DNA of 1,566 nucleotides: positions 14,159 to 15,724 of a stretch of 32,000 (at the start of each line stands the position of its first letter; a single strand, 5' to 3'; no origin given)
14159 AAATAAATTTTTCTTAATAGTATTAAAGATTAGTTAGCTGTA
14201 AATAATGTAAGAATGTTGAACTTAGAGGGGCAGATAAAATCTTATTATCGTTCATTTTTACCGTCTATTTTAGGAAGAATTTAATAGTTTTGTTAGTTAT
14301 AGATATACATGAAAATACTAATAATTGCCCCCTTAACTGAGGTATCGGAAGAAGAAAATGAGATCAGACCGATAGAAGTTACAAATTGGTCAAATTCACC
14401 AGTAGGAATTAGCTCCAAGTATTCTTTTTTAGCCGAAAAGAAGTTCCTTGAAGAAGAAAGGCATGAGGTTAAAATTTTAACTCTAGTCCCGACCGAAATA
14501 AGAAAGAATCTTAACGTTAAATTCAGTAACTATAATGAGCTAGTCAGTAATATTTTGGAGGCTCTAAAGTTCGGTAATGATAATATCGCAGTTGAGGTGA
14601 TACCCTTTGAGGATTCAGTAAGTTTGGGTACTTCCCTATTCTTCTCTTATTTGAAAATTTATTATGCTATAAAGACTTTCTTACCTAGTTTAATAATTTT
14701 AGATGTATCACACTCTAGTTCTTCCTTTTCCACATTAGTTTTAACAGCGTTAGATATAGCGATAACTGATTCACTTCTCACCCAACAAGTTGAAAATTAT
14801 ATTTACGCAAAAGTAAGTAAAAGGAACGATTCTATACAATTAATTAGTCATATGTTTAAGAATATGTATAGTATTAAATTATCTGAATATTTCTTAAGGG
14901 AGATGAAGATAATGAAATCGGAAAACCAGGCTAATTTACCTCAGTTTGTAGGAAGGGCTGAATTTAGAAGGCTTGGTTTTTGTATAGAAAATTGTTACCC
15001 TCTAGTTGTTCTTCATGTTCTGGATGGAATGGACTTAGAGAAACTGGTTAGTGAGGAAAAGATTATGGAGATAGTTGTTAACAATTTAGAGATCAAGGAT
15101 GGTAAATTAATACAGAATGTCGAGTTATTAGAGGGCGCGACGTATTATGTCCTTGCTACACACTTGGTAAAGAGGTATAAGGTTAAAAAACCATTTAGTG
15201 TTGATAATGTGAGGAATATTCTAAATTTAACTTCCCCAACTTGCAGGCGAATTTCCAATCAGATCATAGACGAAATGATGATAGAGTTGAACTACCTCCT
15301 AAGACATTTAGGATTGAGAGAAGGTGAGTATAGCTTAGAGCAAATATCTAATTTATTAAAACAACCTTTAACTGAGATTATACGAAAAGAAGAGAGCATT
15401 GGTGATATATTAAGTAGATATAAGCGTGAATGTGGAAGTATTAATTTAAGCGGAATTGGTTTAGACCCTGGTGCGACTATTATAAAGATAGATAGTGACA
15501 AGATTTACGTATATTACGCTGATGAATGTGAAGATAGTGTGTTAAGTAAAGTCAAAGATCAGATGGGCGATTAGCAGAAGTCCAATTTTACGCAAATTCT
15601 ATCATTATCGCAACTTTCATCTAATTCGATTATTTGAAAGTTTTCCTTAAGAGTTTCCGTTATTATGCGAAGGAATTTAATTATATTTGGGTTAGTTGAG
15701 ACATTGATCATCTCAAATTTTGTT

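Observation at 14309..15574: Csx1/DxTHG-like protein whose sensor and nuclease signature residues both appear eroded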

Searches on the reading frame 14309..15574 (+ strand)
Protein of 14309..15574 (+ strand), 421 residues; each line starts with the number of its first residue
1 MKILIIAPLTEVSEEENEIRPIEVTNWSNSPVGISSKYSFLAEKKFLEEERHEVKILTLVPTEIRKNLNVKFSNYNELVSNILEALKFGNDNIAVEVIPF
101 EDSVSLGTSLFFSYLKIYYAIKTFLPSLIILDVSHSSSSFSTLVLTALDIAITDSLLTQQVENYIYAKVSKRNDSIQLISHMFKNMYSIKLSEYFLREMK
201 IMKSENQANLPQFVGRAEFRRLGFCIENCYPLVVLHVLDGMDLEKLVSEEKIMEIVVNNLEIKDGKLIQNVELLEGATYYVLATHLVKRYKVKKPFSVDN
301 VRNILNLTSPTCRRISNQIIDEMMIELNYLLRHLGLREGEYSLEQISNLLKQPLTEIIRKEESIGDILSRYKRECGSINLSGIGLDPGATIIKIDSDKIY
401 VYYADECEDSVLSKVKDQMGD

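Call 4: search_protein_families(library=pfam, proteins=[window:14309-15574:+], max_evalue=1)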
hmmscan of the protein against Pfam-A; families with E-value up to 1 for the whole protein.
window:14309-15574:+ (421 aa): 2 families
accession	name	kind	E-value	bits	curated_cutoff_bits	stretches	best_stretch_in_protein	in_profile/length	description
PF23870.1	DUF7225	-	0.056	13.6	27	0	177-249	26-95/103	Domain of unknown function (DUF7225)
PF00699.25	Urease_beta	-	0.23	11.9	25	1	15-53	15-53/98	Urease beta subunit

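Call 5: search_protein_families(library=ncbifam, proteins=[window:14309-15574:+], max_evalue=1)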
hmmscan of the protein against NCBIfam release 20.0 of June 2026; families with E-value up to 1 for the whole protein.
window:14309-15574:+ (421 aa): 0 families

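Call 6: search_solved_structures(query=window:14309-15571:+, max_evalue=10, show_alignments=3)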
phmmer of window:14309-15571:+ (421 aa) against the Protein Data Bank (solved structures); distinct sequences matched with E-value up to 10: 2.
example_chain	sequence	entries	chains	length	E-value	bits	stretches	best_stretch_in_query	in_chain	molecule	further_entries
2xxs_A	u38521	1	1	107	0.32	13.3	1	72-108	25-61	PROTEIN MXIG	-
4a4y_A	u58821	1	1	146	0.45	12.8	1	71-108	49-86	PROTEIN MXIG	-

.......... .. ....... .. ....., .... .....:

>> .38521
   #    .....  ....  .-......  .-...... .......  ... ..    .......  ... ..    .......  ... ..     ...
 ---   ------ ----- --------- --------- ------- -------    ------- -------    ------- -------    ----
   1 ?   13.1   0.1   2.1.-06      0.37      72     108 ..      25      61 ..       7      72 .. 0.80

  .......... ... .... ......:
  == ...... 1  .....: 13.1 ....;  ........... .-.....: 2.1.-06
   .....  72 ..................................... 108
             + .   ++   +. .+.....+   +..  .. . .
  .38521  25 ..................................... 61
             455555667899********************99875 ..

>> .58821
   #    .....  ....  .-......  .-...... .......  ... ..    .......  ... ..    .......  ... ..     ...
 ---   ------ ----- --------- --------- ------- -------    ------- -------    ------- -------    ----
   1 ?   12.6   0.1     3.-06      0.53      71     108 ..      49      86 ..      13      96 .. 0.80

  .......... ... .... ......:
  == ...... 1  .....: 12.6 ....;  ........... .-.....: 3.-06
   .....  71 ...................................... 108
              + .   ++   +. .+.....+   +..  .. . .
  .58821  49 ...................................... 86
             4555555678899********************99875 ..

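Call 7: find_homologous_proteins(query=window:14309-15571:+, max_evalue=0.001)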
Query window:14309-15571:+ (421 aa): 5 proteins with E <= 0.001 among 7565 candidates.
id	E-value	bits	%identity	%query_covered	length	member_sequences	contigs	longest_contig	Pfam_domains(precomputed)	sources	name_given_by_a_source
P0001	2.6e-267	904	100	100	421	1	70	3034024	-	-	-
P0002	1.3e-213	727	80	100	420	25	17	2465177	-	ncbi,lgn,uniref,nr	ncbi:hypothetical protein [Saccharolobus islandicus]|uniref:Uncharacterized protein n=1 Tax=Saccharo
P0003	6.7e-143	495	54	100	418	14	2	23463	-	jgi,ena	-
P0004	2.1e-121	424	47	99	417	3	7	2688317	-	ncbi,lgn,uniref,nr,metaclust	ncbi:hypothetical protein BFU36_09330 [Sulfolobus sp. A20]|uniref:TM1812 family CRISPR-associated pr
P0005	4.2e-120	420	45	99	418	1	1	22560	-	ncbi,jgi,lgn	-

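Call 10: search_solved_structures(query=A1, max_evalue=10, show_alignments=3)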
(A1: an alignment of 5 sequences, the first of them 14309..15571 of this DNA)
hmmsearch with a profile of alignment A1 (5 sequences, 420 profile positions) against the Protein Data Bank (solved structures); distinct sequences matched with E-value up to 10: 1.
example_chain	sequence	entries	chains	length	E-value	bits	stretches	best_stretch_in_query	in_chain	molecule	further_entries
4agu_A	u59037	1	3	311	0.94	11.7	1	168-242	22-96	CYCLIN-DEPENDENT KINASE-LIKE 1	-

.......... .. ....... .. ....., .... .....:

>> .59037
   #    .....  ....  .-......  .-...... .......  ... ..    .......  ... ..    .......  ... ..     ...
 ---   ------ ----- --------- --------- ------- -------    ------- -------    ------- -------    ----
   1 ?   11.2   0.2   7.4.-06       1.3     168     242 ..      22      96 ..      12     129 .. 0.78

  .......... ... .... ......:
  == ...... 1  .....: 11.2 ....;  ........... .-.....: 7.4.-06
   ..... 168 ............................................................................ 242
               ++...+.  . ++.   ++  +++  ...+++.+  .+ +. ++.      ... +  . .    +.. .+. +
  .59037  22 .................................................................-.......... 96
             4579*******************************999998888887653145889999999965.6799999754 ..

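Call 19: search_protein_families(library=pfam, alignment_id=A1, max_evalue=1)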
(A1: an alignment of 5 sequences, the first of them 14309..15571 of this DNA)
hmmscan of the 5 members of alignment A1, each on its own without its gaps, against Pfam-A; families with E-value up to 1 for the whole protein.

A. member 1, window:14309-15571:+ (421 aa): 2 families
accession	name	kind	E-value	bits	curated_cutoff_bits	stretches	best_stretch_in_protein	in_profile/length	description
PF23870.1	DUF7225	-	0.056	13.6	27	0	177-249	26-95/103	Domain of unknown function (DUF7225)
PF00699.25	Urease_beta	-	0.23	11.9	25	1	15-53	15-53/98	Urease beta subunit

B. families by the number of members that match (of 5 scanned): 6 families
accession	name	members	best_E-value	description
PF22230.1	Csx1_CARF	1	0.011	CRISPR system endoribonuclease Csx1, CARF domain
PF09921.14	DUF2153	1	0.054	Uncharacterized protein conserved in archaea (DUF2153)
PF23870.1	DUF7225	1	0.056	Domain of unknown function (DUF7225)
PF16804.11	DUF5071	1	0.12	Domain of unknown function (DUF5071)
PF00570.28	HRDC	1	0.12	HRDC domain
PF00699.25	Urease_beta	1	0.23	Urease beta subunit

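Call 20: predict_structure(alignment_id=A1)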
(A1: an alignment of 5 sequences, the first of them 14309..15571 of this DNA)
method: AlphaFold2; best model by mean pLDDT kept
length: 421 residues; sequences in the alignment: 5
mean_pLDDT: 46.7   pTM: 0.38
mean pLDDT of the five models: 46.7, 45.7, 40.2, 39.7, 37.9
residues with pLDDT >= 90: 0; 70-90: 11; 50-70: 164; < 50: 246
segments of 3 or more residues with pLDDT < 50: 9-108, 136-139, 174-176, 198-319, 382-384, 418-421
pLDDT, mean of each block of 10 residues (from residue 1): 52 37 29 23 25 30 29 38 36 32 44 62 63 55 66 69 64 52 59 48 36 39 44 34 36 41 35 39 34 36 40 44 54 63 67 54 57 60 57 61 63 51 31
secondary structure, 60 per line:
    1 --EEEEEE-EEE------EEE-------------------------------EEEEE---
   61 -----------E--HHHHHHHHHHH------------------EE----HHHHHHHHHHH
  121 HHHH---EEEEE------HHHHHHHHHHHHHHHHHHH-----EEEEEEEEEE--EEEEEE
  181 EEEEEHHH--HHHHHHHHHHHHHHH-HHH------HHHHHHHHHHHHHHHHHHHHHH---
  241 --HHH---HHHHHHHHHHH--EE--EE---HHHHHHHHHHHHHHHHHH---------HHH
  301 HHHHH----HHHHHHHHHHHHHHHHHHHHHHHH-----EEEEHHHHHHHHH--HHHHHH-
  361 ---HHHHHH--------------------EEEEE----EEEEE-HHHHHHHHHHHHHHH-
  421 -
elements in order: E3-8 E10-12 E19-21 E53-57 H75-85 H110-124 E128-132 H139-157 E163-172 E175-185 H191-205 H216-237 H249-259 H271-288 H298-305 H310-333 E339-342 H343-351 H354-359 H364-369 E390-394 E399-403 H405-419

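Call 21: search_protein_families(library=ncbifam, alignment_id=A1, max_evalue=1)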
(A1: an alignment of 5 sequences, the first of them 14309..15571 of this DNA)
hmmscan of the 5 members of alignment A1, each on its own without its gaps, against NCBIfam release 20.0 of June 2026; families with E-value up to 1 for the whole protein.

A. member 1, window:14309-15571:+ (421 aa): 0 families

B. families by the number of members that match (of 5 scanned): 0 families

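Call 23: find_encoding_contigs(protein=P0004, flank=10000, max_places=3)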
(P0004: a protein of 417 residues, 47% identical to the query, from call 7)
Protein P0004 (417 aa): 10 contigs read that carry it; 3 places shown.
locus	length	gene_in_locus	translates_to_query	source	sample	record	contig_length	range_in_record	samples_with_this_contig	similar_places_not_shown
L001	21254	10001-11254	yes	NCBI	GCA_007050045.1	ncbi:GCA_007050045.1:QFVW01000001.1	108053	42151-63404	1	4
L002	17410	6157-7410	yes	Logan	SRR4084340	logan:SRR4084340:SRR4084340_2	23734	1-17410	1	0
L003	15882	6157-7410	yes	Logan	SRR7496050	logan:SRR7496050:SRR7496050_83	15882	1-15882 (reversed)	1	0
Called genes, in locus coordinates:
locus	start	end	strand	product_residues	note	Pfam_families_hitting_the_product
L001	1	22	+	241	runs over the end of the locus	PF01135:PCMT, PF00398:RrnaAD, PF13649:Methyltransf_25 (weak)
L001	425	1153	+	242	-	PF00005:ABC_tran, PF13304:AAA_21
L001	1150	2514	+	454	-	PF09847:12TM_1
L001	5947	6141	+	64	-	-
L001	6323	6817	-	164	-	PF13248:Zn_ribbon_3 (faint), PF24463:DUF7577 (weak), PF13240:Zn_Ribbon_1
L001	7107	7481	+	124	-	PF17886:ArsA_HSP20 (faint), PF00011:HSP20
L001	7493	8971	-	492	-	PF03109:ABC1, PF01163:RIO1 (weak)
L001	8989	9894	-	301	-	PF00924:MS_channel_2nd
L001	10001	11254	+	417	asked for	-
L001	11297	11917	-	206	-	-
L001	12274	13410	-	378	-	-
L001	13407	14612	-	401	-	PF21269:TreT_GT1, PF00534:Glycos_transf_1, PF13692:Glyco_trans_1_4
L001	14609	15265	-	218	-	PF19027:DUF5752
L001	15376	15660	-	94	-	-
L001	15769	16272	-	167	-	PF14321:DUF4382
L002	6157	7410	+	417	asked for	-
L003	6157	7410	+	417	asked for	-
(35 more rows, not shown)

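Call 24: find_encoding_contigs(protein=P0003, flank=10000, max_places=3)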
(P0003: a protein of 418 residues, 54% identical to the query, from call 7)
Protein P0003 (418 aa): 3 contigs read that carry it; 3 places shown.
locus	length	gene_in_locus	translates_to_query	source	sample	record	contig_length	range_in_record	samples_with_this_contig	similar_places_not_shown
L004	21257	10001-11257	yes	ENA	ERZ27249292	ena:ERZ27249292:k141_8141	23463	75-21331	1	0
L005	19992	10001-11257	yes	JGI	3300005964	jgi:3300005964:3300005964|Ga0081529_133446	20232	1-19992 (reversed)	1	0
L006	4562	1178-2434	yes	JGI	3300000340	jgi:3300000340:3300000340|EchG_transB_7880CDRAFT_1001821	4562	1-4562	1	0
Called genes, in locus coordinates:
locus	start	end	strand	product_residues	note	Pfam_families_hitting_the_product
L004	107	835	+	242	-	PF02463:SMC_N (faint), PF00005:ABC_tran, PF13304:AAA_21 (weak)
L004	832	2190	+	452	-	PF09847:12TM_1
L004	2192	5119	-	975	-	-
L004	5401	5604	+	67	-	-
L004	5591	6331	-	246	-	-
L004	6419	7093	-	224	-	PF12773:DZR (weak), PF13240:Zn_Ribbon_1, PF13248:Zn_ribbon_3 (weak), PF24463:DUF7577 (weak)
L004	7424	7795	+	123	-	PF00011:HSP20, PF17886:ArsA_HSP20 (weak)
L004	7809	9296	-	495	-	PF00069:Pkinase (faint), PF03109:ABC1, PF01163:RIO1 (faint)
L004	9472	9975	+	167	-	-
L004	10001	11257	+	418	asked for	-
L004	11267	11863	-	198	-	-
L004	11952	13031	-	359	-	-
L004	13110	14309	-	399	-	PF21269:TreT_GT1, PF00534:Glycos_transf_1, PF13692:Glyco_trans_1_4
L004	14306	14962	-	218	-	PF19027:DUF5752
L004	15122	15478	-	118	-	PF13909:zf-H2C2_5 (weak)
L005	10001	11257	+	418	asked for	-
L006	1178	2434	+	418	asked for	-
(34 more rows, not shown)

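Call 26: search_protein_representatives(alignment_id=A1)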
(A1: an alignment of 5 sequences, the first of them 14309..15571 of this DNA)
Query: 5 sequences, 420 profile positions. Proteins with E-value up to 0.001 (for the whole library): 13; up to 1e-10: 11; up to 1e-30: 4. The best 13 are listed.
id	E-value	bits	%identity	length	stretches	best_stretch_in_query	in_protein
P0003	3.4e-218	741.3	-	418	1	1-420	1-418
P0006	2.2e-68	247.8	-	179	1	243-420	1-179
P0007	7.3e-61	223.0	-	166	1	41-204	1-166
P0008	1.2e-40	156.4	-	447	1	1-418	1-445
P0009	8.3e-30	120.6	-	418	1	1-417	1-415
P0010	1.9e-27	112.9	-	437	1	1-417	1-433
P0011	1.4e-22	96.8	-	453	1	33-412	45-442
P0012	2.0e-21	93.0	-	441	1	15-416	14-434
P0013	8.1e-19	84.4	-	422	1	1-417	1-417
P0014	1.9e-11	60.2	-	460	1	1-416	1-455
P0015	4.5e-11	58.9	-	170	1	1-153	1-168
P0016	1.7e-09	53.7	-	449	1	94-417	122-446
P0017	6.6e-08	48.5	-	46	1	1-45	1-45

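Call 27: search_protein_families(library=pfam, proteins=[P0008, P0009, P0010, P0011, P0012, P0013, P0014, P0016, P0015], max_evalue=0.1)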
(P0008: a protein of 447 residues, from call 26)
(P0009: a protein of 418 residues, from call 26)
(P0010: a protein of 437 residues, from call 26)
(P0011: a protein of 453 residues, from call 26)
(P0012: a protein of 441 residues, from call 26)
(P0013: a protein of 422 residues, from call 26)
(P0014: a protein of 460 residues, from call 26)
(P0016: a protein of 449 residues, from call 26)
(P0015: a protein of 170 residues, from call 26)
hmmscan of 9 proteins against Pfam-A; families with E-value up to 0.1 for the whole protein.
P0008 (447 aa): 1 family
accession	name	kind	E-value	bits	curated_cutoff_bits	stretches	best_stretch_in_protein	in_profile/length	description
PF22230.1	Csx1_CARF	-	7.9e-06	26.7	24.7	1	46-147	32-125/163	CRISPR system endoribonuclease Csx1, CARF domain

P0009 (418 aa): 2 families
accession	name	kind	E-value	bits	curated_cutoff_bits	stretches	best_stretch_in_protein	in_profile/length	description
PF09455.15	Csx1_HEPN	-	8.1e-14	52.2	23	1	315-401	2-71/71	CRISPR system endoribonuclease Csx1, HEPN domain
PF22230.1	Csx1_CARF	-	1.9e-08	35.2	24.7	1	41-174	28-158/163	CRISPR system endoribonuclease Csx1, CARF domain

P0010 (437 aa): 4 families
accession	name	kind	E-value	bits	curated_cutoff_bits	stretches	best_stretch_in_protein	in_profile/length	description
PF22230.1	Csx1_CARF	-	9e-11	42.8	24.7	1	4-176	1-155/163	CRISPR system endoribonuclease Csx1, CARF domain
PF09455.15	Csx1_HEPN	-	6.3e-09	36.5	23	1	337-419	4-71/71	CRISPR system endoribonuclease Csx1, HEPN domain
PF05979.17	DUF896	-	0.045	14.1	24.2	0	193-228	26-58/64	Bacterial protein of unknown function (DUF896)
PF10752.14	DUF2533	-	0.05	14.5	25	0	313-337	38-62/83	Protein of unknown function (DUF2533)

P0011 (453 aa): 1 family
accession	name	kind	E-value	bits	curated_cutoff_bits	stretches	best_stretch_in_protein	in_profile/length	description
PF22230.1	Csx1_CARF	-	0.0032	18.3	24.7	1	35-161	17-125/163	CRISPR system endoribonuclease Csx1, CARF domain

P0012 (441 aa): 3 families
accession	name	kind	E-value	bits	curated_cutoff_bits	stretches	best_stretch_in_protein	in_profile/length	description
PF09455.15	Csx1_HEPN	-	1.8e-11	44.7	23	1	331-421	2-71/71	CRISPR system endoribonuclease Csx1, HEPN domain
PF22230.1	Csx1_CARF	-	7.6e-06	26.8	24.7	1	51-163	41-147/163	CRISPR system endoribonuclease Csx1, CARF domain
PF13477.12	Glyco_trans_4_2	-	0.062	13.9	23.4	0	124-154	66-96/139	Glycosyl transferase 4-like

P0013 (422 aa): 2 families
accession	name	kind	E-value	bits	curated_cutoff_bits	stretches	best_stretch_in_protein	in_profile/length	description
PF09455.15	Csx1_HEPN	-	7.5e-21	74.7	23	1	318-403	2-71/71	CRISPR system endoribonuclease Csx1, HEPN domain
PF22230.1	Csx1_CARF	-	3.2e-05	24.8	24.7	1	5-177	2-158/163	CRISPR system endoribonuclease Csx1, CARF domain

P0014 (460 aa): 2 families
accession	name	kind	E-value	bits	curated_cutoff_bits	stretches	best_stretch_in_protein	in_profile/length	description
PF22230.1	Csx1_CARF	-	2.3e-26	93.5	24.7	1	4-190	1-163/163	CRISPR system endoribonuclease Csx1, CARF domain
PF09455.15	Csx1_HEPN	-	1.3e-05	26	23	1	385-441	36-70/71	CRISPR system endoribonuclease Csx1, HEPN domain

P0016 (449 aa): 1 family
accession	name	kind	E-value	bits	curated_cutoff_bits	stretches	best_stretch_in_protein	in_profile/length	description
PF22230.1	Csx1_CARF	-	0.023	15.5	24.7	1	53-197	27-161/163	CRISPR system endoribonuclease Csx1, CARF domain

P0015 (170 aa): 1 family
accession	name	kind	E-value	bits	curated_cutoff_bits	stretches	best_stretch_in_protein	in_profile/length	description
PF22230.1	Csx1_CARF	-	4.9e-08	33.9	24.7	1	5-167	2-144/163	CRISPR system endoribonuclease Csx1, CARF domain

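Call 30: find_homologous_proteins(query=A2, max_evalue=0.001)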
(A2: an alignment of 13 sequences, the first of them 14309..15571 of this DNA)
Query A2 (13 sequences) (421 aa, profile of the alignment): 6 proteins with E <= 0.001 among 8000 candidates.
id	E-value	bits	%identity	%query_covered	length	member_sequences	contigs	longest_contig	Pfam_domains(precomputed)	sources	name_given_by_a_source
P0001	4.0e-153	528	100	100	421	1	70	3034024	-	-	-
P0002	1.0e-150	521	80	100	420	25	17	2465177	-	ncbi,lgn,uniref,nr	ncbi:hypothetical protein [Saccharolobus islandicus]|uniref:Uncharacterized protein n=1 Tax=Saccharo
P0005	2.3e-150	519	45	99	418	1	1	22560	-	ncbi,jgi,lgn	-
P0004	5.8e-149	515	47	99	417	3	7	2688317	-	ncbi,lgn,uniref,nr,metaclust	ncbi:hypothetical protein BFU36_09330 [Sulfolobus sp. A20]|uniref:TM1812 family CRISPR-associated pr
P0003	1.8e-148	513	54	100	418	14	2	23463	-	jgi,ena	-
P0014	5.2e-139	482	21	99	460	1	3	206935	PF22230.2,PF09455.17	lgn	-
